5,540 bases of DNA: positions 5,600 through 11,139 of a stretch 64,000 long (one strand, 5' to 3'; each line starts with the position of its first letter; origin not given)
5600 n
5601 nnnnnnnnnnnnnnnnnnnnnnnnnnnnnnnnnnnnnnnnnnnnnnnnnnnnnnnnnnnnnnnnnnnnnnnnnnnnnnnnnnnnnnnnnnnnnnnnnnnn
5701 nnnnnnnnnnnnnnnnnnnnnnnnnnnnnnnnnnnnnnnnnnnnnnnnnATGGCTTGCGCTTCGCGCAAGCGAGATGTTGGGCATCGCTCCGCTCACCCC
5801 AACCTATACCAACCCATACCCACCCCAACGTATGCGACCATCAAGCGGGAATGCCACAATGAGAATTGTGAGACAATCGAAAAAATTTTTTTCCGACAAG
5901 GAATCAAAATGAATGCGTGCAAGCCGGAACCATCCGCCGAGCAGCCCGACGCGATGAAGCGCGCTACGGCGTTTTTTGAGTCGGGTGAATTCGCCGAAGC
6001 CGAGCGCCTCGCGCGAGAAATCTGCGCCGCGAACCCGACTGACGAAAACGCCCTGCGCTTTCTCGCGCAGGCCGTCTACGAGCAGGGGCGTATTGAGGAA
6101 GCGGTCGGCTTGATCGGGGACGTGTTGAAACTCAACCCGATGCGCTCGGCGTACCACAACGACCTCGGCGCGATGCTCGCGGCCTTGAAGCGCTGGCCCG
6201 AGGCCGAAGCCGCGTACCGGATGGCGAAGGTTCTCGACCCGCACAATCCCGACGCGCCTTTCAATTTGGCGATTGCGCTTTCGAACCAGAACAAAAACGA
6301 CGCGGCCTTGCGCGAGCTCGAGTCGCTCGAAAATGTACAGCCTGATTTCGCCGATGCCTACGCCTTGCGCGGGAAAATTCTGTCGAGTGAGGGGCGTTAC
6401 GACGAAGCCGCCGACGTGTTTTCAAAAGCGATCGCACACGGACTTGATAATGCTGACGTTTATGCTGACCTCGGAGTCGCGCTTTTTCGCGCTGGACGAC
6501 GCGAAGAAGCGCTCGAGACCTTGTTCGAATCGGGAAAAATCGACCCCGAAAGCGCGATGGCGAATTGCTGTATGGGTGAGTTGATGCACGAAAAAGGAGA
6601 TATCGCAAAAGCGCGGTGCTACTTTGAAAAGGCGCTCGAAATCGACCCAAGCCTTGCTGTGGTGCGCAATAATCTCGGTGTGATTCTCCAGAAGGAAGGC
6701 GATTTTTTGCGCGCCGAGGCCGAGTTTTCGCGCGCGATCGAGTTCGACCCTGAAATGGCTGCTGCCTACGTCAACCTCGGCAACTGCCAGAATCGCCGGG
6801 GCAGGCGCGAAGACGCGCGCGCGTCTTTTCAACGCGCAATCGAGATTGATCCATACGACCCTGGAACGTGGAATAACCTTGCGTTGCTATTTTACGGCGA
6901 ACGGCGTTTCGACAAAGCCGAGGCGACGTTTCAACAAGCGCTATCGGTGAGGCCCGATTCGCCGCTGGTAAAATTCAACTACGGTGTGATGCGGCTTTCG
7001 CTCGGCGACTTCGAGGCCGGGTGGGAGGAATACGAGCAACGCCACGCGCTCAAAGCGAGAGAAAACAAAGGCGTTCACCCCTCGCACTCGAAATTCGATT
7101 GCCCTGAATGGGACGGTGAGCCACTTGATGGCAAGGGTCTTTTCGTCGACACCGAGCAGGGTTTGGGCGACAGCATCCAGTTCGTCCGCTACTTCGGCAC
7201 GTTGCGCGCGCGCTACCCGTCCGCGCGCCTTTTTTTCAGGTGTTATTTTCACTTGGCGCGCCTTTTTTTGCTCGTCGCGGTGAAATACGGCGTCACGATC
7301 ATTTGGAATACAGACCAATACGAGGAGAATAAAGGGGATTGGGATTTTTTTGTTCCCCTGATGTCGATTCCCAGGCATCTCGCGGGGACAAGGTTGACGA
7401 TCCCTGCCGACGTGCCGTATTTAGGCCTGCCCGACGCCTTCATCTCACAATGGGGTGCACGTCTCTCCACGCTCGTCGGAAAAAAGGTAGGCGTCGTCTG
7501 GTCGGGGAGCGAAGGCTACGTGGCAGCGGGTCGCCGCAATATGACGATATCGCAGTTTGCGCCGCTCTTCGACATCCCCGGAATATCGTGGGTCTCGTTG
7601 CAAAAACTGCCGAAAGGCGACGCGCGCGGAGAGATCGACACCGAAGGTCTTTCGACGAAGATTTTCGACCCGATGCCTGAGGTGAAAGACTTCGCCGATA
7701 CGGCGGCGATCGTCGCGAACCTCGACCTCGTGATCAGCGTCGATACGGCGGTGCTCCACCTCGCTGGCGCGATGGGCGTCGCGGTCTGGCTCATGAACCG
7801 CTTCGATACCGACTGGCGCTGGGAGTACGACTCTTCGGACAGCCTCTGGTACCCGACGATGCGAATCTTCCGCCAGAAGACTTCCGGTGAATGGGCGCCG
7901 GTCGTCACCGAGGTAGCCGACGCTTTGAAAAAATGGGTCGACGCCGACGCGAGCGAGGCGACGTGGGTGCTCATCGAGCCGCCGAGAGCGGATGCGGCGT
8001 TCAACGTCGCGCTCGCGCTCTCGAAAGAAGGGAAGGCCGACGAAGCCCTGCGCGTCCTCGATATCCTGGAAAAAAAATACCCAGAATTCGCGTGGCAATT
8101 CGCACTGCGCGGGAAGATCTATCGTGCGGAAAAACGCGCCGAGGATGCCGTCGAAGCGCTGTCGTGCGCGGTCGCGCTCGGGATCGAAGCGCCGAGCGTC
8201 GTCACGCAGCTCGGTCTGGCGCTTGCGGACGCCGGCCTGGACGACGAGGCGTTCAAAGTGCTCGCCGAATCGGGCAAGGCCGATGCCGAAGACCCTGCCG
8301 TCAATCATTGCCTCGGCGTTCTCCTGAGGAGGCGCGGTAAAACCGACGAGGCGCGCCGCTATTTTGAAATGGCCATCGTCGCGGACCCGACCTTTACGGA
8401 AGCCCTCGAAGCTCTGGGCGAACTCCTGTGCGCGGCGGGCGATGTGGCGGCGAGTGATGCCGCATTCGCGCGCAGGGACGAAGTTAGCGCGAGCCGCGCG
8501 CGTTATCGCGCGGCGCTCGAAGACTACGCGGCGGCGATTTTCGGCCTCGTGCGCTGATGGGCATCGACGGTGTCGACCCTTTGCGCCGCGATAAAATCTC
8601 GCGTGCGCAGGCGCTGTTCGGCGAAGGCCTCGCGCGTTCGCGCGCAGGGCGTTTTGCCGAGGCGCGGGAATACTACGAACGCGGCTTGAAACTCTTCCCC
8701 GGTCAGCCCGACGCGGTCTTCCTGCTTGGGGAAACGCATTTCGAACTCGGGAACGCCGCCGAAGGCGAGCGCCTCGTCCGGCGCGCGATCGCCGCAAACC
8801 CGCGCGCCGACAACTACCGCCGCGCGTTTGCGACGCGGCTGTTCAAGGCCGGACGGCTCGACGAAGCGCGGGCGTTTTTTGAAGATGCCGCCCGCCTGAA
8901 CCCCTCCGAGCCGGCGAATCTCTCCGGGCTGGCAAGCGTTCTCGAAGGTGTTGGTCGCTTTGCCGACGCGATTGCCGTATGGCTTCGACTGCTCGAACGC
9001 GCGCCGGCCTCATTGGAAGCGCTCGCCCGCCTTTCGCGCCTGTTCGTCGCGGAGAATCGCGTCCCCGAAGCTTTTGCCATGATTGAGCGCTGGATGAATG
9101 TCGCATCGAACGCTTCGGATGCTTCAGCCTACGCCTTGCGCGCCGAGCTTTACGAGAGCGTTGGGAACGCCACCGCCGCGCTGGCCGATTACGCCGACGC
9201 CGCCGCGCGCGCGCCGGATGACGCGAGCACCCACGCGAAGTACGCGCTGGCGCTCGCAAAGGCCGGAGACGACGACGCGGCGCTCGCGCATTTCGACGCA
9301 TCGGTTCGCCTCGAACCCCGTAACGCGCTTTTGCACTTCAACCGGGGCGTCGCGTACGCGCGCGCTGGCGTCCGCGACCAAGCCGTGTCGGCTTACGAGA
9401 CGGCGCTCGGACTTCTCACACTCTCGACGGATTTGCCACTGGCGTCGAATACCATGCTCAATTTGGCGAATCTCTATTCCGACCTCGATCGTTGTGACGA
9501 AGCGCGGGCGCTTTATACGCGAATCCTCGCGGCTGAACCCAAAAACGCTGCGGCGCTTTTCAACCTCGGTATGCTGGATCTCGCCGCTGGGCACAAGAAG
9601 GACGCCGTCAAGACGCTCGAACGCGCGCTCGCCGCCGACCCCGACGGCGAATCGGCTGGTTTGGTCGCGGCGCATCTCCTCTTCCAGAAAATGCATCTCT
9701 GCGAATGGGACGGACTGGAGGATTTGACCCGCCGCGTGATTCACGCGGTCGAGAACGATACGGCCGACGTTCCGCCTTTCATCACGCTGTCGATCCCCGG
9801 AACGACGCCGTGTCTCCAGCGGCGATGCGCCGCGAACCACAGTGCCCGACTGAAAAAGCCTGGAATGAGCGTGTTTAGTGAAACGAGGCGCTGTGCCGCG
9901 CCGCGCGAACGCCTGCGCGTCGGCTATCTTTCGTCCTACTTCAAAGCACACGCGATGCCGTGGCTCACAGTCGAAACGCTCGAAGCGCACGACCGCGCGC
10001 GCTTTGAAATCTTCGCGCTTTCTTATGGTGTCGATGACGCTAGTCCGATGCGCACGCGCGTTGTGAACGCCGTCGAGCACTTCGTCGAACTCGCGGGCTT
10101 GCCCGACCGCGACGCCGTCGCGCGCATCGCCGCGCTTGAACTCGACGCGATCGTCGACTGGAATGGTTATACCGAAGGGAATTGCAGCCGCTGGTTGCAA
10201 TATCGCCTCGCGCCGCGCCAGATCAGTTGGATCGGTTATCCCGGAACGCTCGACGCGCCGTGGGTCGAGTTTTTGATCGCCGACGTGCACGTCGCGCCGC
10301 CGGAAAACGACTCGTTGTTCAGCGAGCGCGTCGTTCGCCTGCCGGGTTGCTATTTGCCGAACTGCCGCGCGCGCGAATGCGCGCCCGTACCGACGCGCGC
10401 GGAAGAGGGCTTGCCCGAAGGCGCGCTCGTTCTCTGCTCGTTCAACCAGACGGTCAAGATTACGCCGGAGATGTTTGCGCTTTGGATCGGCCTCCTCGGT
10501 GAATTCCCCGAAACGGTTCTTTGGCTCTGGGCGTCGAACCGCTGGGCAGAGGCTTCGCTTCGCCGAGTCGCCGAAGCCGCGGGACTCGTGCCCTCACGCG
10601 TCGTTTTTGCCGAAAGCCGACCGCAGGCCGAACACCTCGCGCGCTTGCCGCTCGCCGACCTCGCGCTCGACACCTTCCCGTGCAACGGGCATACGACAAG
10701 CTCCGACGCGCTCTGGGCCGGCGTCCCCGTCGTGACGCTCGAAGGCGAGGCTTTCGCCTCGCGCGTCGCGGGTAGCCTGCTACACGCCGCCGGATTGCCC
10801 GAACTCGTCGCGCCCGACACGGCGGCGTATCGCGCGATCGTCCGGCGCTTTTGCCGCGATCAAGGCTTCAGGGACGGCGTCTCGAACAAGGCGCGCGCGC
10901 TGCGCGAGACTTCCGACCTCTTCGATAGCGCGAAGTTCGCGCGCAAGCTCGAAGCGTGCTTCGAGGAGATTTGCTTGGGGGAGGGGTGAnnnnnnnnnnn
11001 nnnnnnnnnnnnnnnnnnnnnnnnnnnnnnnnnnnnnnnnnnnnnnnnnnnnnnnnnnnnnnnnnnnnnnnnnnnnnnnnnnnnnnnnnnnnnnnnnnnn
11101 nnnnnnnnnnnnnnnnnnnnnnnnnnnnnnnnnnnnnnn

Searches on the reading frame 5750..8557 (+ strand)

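Call 6: search_protein_families(library=pfam, proteins=[window:5750-8557:+], max_evalue=0.01)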
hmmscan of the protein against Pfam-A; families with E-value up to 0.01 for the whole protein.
window:5750-8557:+ (935 aa): 34 families (the best 25 are shown)
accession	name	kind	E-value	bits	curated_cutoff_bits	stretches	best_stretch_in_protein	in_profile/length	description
PF07719.23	TPR_2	-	6.8e-49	160.4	27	7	337-369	1-33/34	Tetratricopeptide repeat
PF00515.34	TPR_1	-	7.4e-48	159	27.8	5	337-369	1-33/34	Tetratricopeptide repeat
PF14559.12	TPR_19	-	5.4e-46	155.2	25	6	213-269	3-60/68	Tetratricopeptide repeat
PF13432.12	TPR_16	-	1.5e-43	147.2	32.7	7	309-371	3-65/65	Tetratricopeptide repeat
PF13431.12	TPR_17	-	2.5e-43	143.1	24.4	2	291-323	1-33/34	Tetratricopeptide repeat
PF13414.12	TPR_11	-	2.7e-43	145.8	26.8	3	208-249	1-42/42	TPR repeat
PF13428.12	TPR_14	-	1.5e-34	115.3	23.5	3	70-108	6-44/44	Tetratricopeptide repeat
PF13181.12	TPR_8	-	4.8e-31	104.7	25.7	2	337-368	1-32/34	Tetratricopeptide repeat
PF13424.12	TPR_12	-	3.7e-30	104.4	30.1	3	335-401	1-75/77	Tetratricopeptide repeat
PF23914.1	TPR_CcmH_CycH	-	1.4e-18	67.7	42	1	139-227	56-147/158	Cytochrome c-type biogenesis protein H TPR domain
PF13176.12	TPR_7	-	1.7e-18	65.5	27.9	0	373-403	1-31/36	Tetratricopeptide repeat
PF13174.12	TPR_6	-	2.2e-17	62.9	26.3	0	339-368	2-31/33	Tetratricopeptide repeat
PF13374.12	TPR_10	-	1.8e-14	53.6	27.5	0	853-876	6-29/42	Tetratricopeptide repeat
PF24575.1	TPR_Slam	-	1.9e-14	54.4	35.2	0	269-326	47-104/104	Surface lipoprotein assembly modifier, N-terminal TPR repeats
PF20308.4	TPR-S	-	8.2e-14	52.5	27.6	0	154-210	5-60/102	Tetratricopeptide Repeats-Sensor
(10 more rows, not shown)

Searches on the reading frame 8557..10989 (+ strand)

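Call 6: search_protein_families(library=pfam, proteins=[window:8557-10989:+], max_evalue=0.01)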
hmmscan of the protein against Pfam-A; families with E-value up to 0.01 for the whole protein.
window:8557-10989:+ (810 aa): 24 families
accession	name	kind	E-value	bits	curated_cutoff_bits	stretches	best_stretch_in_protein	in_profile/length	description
PF13844.12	Glyco_transf_41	-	7.1e-80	269.2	25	2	610-797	355-542/543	Glycosyl transferase family 41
PF07719.23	TPR_2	-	3.8e-32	108.2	27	2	17-49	1-33/34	Tetratricopeptide repeat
PF14559.12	TPR_19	-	3.7e-29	101.3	25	4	30-89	4-63/68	Tetratricopeptide repeat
PF13428.12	TPR_14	-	1.2e-27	93.9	23.5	4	24-59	8-43/44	Tetratricopeptide repeat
PF13432.12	TPR_16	-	2.2e-25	89.2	32.7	5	22-83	2-63/65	Tetratricopeptide repeat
PF13424.12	TPR_12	-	4.6e-24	84.9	30.1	2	258-326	5-74/77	Tetratricopeptide repeat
PF13181.12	TPR_8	-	2.8e-22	77.3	25.7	0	17-48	1-32/34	Tetratricopeptide repeat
PF00515.34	TPR_1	-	1.4e-19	69.4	27.8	1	17-48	1-32/34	Tetratricopeptide repeat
PF13371.12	TPR_9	-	6.5e-19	68.2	35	4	305-372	3-70/73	Tetratricopeptide repeat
PF13431.12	TPR_17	-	1.7e-16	59.5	24.4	0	319-348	1-30/34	Tetratricopeptide repeat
PF13414.12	TPR_11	-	1.1e-15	57.4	26.8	2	232-271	3-42/42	TPR repeat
PF13174.12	TPR_6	-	5e-14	52.3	26.3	0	333-363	2-32/33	Tetratricopeptide repeat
PF13176.12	TPR_7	-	1.3e-11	44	27.9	0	299-327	1-29/36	Tetratricopeptide repeat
PF23914.1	TPR_CcmH_CycH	-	4.1e-10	40.1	42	1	55-151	54-153/158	Cytochrome c-type biogenesis protein H TPR domain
PF13429.12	TPR_15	-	6.8e-10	39.3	26.2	1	26-147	155-276/280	Tetratricopeptide repeat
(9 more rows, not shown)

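Call 9: search_protein_families(library=ncbifam, proteins=[window:8557-10989:+], max_evalue=0.001)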
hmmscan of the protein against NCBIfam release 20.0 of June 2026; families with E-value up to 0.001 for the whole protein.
window:8557-10989:+ (810 aa): 25 families
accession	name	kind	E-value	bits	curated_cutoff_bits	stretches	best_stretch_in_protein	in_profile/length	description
TIGR02917.1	PEP_TPR_lipo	equivalog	1.3e-31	109.3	312.2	3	236-366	444-568/899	XrtA/PEP-CTERM system TPR-repeat protein PrsT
NF040959.1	MamA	equivalog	4.3e-20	72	200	2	83-252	36-202/204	magnetosome protein MamA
TIGR02521.1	type_IV_pilW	equivalog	3.2e-19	69.4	154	2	195-356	37-194/234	type IV pilus biogenesis/stability protein PilW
NF033920.0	C39_PA2778_fam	equivalog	1.1e-18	67.6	150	3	29-116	168-255/255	PA2778 family cysteine peptidase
TIGR02552.1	LcrH_SycD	equivalog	1.6e-17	63.5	104.8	1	295-363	50-118/136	SycD/LcrH family type III secretion system chaperone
NF033762.1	social_mot_Tgl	equivalog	2.7e-12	46.6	225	2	253-358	27-127/252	social motility TPR repeat lipoprotein Tgl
NF052415.1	T3SS_chap_SctY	equivalog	9e-11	42.2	70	1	297-366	6-76/106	type III secretion apparatus assembly chaperone SctY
TIGR03939.1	PGA_TPR_OMP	equivalog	1.8e-10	39.7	366.65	1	97-242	65-207/800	poly-beta-1,6 N-acetyl-D-glucosamine export porin PgaA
NF047507.1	TPR_BatC_Lepto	exception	1.7e-09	37.4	175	1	259-340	60-139/214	TPR repeat-containing protein BatC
NF002725.1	PRK02603.1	equivalog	3.2e-09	37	143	0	256-350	34-125/173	photosystem I assembly protein Ycf3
TIGR02795.1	tol_pal_ybgF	equivalog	2.6e-08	34.5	90.1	0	228-333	7-112/119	tol-pal system protein YbgF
NF008520.0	PRK11447.1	equivalog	3.1e-08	31.9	858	0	296-360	602-666/1157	cellulose synthase complex outer membrane protein BcsC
NF007468.0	PRK10049.1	equivalog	8.2e-08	30.9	1043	0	72-184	122-233/817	poly-beta-1,6 N-acetyl-D-glucosamine export porin PgaA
NF033758.1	gliding_GltE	equivalog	1.2e-07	31.1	225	0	97-168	98-169/411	adventurous gliding motility TPR repeat lipoprotein GltE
NF011726.0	PRK15179.1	equivalog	1.7e-06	26.6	733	1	125-237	92-202/694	Vi polysaccharide biosynthesis protein TviE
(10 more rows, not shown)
